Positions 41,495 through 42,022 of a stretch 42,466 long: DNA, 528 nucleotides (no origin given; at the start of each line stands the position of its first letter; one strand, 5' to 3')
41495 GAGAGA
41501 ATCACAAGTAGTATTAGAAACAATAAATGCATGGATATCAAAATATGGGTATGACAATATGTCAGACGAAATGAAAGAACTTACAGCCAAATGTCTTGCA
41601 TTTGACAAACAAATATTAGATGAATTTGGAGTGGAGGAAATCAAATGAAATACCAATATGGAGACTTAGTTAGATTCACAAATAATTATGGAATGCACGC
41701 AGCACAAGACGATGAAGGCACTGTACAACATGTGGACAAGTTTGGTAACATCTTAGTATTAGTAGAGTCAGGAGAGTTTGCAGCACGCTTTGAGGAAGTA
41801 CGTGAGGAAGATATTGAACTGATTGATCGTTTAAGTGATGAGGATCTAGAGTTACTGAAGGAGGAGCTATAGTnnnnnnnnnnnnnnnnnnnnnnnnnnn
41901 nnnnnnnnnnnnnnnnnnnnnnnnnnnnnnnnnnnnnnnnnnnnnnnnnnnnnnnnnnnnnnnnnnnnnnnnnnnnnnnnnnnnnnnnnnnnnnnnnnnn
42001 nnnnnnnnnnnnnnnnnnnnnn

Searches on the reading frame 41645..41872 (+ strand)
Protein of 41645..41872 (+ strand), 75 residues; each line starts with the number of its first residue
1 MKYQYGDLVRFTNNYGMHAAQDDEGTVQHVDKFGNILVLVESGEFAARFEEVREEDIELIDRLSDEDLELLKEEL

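Call 78: search_protein_families(library=pfam, proteins=[window:41645-41872:+], max_evalue=0.01)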
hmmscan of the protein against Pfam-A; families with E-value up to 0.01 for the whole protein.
window:41645-41872:+ (75 aa): 1 family
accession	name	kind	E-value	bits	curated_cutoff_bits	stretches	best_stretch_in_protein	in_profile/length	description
PF14192.12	DUF4314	-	0.00024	21.4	27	1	2-44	11-55/69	Domain of unknown function (DUF4314)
